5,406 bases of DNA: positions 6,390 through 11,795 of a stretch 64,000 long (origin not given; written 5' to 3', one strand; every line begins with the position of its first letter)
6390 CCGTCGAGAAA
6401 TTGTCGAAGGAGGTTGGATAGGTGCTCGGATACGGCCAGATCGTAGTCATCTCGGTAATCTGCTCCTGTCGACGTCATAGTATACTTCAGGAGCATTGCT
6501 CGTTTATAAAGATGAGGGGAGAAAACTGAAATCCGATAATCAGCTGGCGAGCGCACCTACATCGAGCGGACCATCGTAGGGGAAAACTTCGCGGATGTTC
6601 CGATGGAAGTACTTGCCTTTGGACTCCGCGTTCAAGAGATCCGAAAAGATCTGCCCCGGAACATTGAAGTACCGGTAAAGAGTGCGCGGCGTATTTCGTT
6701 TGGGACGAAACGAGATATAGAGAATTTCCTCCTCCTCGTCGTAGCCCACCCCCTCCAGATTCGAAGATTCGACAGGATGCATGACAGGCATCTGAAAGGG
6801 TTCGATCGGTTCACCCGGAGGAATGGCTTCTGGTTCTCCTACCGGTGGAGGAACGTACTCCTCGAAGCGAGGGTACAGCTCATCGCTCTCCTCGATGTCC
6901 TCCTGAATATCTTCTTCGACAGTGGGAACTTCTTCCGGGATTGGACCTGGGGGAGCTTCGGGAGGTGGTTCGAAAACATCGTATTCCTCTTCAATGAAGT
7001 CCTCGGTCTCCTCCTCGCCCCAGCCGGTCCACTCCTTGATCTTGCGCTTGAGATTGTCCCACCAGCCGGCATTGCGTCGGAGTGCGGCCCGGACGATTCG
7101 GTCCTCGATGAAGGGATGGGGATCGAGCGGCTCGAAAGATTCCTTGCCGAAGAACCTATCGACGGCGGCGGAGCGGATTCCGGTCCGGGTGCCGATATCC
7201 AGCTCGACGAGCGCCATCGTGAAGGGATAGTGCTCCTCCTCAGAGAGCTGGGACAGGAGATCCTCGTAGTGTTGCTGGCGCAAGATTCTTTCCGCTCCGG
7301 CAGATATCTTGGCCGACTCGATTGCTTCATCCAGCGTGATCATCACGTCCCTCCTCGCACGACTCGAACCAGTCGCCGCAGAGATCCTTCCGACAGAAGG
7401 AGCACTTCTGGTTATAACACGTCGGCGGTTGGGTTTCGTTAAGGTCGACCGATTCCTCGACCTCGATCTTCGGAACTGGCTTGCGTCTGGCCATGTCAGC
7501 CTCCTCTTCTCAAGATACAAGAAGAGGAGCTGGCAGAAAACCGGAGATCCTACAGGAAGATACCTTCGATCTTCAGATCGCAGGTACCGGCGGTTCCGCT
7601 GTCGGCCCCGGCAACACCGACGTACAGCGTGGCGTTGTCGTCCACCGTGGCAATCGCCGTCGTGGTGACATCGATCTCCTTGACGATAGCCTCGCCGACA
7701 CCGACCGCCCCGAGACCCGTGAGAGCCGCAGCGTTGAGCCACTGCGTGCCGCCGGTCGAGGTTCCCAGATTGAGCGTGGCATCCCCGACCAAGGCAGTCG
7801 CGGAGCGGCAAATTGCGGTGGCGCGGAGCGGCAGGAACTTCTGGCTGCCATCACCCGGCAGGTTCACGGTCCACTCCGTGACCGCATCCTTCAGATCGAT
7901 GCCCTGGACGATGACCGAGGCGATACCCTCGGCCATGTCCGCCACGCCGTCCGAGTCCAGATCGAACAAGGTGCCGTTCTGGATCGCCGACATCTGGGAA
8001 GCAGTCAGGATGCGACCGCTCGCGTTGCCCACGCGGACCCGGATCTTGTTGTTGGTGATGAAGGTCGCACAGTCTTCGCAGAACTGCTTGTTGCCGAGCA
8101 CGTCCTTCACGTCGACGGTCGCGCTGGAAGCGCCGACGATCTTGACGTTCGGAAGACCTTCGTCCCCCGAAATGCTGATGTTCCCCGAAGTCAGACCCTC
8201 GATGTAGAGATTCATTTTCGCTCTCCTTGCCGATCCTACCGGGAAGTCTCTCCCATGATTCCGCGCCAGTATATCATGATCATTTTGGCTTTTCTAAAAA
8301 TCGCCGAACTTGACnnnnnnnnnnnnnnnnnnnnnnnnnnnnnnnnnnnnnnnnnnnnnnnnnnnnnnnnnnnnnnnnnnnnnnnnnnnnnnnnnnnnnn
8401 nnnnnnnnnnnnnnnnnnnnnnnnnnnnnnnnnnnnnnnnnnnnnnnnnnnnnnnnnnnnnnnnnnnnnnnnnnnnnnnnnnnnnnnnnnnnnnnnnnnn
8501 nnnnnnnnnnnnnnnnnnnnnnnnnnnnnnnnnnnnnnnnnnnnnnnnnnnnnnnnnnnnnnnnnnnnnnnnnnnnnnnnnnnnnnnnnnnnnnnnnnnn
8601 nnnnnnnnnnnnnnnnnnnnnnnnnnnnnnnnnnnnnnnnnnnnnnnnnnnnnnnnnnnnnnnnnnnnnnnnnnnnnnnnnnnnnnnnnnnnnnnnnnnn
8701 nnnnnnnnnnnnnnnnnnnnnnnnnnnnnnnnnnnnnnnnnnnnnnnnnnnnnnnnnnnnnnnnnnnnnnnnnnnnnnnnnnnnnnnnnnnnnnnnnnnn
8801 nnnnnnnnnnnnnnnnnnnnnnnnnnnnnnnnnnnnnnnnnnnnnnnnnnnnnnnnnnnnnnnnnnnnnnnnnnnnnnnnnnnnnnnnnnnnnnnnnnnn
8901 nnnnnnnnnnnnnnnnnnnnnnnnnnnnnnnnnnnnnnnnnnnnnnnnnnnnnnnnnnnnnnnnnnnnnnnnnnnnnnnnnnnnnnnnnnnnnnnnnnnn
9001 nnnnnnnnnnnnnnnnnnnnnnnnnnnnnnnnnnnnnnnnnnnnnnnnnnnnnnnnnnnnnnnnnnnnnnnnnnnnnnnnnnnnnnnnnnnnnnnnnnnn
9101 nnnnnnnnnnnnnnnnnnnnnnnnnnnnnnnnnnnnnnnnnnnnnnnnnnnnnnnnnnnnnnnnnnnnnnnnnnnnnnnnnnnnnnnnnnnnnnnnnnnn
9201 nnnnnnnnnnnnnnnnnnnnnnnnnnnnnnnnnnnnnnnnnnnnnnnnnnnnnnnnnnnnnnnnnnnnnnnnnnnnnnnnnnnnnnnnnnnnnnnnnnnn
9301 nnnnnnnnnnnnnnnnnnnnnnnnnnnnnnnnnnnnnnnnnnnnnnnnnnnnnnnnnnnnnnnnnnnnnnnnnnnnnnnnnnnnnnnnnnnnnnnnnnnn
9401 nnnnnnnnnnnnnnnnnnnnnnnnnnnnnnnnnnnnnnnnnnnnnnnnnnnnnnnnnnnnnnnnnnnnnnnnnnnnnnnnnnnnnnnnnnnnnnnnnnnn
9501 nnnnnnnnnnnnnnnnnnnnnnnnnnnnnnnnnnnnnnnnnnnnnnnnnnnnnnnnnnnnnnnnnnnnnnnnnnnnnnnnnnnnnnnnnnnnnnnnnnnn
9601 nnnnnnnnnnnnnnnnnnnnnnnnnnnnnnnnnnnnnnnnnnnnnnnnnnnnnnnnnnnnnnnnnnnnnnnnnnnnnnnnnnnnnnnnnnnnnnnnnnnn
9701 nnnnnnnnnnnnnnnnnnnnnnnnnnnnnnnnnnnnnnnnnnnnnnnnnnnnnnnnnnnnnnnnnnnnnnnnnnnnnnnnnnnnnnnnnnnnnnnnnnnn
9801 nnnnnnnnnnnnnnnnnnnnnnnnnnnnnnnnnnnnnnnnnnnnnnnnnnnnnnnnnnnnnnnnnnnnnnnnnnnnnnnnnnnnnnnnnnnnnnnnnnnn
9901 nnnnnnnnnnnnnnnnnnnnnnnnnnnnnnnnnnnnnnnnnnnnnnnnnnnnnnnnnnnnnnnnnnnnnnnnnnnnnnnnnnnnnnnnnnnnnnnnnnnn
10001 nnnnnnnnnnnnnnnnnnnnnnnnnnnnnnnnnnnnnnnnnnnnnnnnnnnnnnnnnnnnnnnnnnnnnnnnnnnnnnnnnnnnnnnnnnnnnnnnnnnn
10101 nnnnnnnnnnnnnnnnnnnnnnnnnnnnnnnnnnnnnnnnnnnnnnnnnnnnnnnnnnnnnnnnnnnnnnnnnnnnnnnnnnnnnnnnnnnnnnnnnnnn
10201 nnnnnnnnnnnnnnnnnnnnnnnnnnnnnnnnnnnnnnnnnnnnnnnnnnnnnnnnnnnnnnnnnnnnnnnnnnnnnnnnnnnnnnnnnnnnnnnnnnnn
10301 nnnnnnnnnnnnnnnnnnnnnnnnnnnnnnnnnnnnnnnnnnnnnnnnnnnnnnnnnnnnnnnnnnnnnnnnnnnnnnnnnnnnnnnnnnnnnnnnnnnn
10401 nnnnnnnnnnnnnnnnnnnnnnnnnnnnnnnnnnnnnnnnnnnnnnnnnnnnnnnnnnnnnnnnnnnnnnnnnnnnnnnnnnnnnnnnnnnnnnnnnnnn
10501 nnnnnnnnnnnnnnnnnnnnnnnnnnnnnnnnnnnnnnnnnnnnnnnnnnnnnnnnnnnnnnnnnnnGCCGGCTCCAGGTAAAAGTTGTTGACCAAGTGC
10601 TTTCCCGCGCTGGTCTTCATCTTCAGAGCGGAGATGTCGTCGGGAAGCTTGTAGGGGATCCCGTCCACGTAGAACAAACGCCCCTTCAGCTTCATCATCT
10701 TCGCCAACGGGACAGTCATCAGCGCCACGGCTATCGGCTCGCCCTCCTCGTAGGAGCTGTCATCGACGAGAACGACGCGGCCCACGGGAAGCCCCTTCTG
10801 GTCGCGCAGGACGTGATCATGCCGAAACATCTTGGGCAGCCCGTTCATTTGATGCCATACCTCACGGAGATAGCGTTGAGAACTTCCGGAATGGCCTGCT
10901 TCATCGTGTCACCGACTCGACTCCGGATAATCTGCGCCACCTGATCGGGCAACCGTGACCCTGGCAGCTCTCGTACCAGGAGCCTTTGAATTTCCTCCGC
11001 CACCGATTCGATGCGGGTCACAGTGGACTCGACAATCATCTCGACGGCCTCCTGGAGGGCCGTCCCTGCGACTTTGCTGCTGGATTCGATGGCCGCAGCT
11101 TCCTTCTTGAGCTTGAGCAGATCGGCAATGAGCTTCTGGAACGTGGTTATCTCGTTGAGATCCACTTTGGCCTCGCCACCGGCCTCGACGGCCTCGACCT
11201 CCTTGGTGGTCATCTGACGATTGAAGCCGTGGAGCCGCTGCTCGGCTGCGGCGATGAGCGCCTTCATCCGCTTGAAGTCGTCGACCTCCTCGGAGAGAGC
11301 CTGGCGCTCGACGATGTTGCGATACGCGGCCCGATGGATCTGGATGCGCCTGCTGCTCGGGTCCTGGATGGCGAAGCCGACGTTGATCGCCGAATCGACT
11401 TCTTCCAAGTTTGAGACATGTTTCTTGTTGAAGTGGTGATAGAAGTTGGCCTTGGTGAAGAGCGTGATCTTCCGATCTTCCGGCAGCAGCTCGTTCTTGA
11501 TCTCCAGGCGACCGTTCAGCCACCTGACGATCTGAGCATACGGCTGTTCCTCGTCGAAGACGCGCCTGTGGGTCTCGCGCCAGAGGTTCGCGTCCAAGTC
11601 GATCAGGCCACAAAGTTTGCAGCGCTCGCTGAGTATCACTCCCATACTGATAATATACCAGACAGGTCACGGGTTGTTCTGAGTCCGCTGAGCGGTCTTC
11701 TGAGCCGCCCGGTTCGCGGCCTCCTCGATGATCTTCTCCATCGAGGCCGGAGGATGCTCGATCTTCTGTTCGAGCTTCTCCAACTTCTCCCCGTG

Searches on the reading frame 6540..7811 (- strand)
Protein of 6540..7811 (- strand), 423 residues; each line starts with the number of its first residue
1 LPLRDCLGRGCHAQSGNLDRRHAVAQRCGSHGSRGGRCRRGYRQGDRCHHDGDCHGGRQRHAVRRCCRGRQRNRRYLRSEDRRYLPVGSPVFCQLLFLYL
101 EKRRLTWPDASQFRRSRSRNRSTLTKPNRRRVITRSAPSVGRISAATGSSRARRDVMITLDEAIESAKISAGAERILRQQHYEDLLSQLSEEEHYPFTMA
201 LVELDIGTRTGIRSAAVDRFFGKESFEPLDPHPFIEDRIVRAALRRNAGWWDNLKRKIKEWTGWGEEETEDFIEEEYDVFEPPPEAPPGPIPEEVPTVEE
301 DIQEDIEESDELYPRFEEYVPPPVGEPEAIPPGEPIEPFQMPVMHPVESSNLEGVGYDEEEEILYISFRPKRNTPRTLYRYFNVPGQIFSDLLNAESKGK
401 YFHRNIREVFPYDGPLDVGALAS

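Call 59: search_protein_families(library=phrogs, proteins=[window:6540-7811:-], max_evalue=0.001)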
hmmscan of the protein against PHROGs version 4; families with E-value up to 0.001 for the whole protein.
window:6540-7811:- (423 aa): 2 families
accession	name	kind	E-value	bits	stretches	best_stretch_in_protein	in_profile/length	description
phrog_3292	-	unknown function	1.2e-13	52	1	344-409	110-170/436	-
phrog_8113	-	unknown function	1.3e-05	26.5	1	345-413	15-78/144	-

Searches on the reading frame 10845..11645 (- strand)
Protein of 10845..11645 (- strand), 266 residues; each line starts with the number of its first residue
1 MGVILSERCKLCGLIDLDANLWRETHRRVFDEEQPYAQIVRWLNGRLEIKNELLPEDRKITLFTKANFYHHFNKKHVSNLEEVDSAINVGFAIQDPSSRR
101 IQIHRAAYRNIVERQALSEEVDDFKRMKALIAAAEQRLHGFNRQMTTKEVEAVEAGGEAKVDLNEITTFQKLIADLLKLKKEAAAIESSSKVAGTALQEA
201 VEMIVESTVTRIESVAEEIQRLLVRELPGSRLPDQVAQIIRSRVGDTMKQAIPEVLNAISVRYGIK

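Call 10: search_protein_families(library=pfam, proteins=[window:10845-11645:-], max_evalue=0.01)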
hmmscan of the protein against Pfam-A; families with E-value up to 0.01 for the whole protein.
window:10845-11645:- (266 aa): 0 families

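Call 11: search_protein_families(library=phrogs, proteins=[window:10845-11645:-], max_evalue=0.01)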
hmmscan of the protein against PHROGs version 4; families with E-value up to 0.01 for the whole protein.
window:10845-11645:- (266 aa): 0 families

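Call 60: search_solved_structures(query=window:10845-11645:-, max_evalue=1)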
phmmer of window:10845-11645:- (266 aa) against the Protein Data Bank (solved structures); distinct sequences matched with E-value up to 1: 1.
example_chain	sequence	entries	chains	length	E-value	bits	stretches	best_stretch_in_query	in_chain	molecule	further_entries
5cwk_A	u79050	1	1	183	0.84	12.9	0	218-257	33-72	Designed helical repeat protein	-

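Call 76: find_homologous_proteins(query=window:10845-11645:-, max_evalue=0.001)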
Query window:10845-11645:- (266 aa): 4 proteins with E <= 0.001 among 1566 candidates.
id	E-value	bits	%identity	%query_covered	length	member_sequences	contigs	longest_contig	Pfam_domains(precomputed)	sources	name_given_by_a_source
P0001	1.2e-165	567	100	100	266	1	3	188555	-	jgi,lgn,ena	-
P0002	5.9e-92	326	58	100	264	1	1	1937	-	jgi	-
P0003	2.2e-77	278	52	100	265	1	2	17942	-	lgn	-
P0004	3.7e-66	242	46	100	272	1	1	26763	-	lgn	-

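Call 77: find_encoding_contigs(protein=P0001, flank=4000, max_places=6)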
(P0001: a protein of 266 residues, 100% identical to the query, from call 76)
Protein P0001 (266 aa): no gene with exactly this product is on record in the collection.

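Call 78: find_encoding_contigs(protein=P0003, flank=4000, max_places=6)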
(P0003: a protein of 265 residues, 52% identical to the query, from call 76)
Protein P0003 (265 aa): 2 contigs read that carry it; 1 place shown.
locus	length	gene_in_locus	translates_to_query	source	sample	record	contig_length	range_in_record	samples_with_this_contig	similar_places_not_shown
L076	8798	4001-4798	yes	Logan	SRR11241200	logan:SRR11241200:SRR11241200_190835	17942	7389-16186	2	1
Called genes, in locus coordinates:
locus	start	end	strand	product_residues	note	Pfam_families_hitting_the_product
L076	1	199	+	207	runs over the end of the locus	-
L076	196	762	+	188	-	-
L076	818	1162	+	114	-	-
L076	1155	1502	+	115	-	-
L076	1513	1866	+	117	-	-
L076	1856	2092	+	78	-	-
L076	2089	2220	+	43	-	-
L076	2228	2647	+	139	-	-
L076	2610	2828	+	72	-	-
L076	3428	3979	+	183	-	-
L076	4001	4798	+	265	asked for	-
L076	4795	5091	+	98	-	-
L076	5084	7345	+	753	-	PF27249:MJ0330_N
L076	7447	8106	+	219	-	-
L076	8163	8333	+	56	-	-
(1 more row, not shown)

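Call 79: find_encoding_contigs(protein=P0004, flank=4000, max_places=6)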
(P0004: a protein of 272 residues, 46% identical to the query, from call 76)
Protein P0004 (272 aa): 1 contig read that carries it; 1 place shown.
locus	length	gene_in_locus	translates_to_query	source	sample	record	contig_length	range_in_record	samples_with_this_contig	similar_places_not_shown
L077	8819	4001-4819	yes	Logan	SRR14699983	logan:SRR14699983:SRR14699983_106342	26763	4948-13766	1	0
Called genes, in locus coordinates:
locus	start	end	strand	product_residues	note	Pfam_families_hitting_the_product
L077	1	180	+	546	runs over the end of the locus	PF00535:Glycos_transf_2 (weak), PF13424:TPR_12 (faint), PF23914:TPR_CcmH_CycH (faint), PF14559:TPR_19 (faint), PF13431:TPR_17 (faint), PF00515:TPR_1 (faint), PF13432:TPR_16 (weak), PF13489:Methyltransf_23 (weak), +6 more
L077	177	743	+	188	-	-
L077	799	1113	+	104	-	-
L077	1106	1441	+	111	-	-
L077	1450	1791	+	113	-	-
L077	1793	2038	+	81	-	-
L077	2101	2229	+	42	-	-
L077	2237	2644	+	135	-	-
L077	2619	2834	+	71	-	-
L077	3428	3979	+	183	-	-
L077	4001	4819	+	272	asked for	-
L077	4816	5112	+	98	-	-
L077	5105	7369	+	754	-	PF27249:MJ0330_N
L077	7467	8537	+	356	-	-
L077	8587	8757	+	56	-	-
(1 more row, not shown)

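Call 80: find_encoding_contigs(protein=P0002, flank=4000, max_places=6)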
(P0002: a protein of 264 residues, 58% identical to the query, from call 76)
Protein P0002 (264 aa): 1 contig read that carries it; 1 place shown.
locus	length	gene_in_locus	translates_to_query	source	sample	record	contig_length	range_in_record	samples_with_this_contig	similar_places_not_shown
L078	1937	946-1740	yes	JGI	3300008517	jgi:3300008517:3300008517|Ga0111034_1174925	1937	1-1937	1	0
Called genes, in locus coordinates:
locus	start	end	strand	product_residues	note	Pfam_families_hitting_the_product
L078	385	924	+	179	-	-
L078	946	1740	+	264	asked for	-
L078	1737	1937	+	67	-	?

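Call 94: search_solved_structures(query=A9, max_evalue=1)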
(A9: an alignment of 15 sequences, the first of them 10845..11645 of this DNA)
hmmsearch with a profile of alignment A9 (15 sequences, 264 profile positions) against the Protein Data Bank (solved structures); distinct sequences matched with E-value up to 1: 6.
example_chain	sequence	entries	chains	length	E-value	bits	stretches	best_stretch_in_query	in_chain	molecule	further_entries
6wq2_a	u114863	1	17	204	0.041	16.9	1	199-257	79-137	Structural protein MCP1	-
5c3l_B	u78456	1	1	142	0.083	15.9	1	147-189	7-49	Nucleoporin Nup58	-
7mwq_B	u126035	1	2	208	0.15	15.1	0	162-253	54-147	LHD29B53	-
5cwk_A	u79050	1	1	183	0.18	14.9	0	172-247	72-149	Designed helical repeat protein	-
6kxv_A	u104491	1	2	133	0.32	14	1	162-215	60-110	Histone H3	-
3thf_A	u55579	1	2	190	0.81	12.7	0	59-171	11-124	Protein Shroom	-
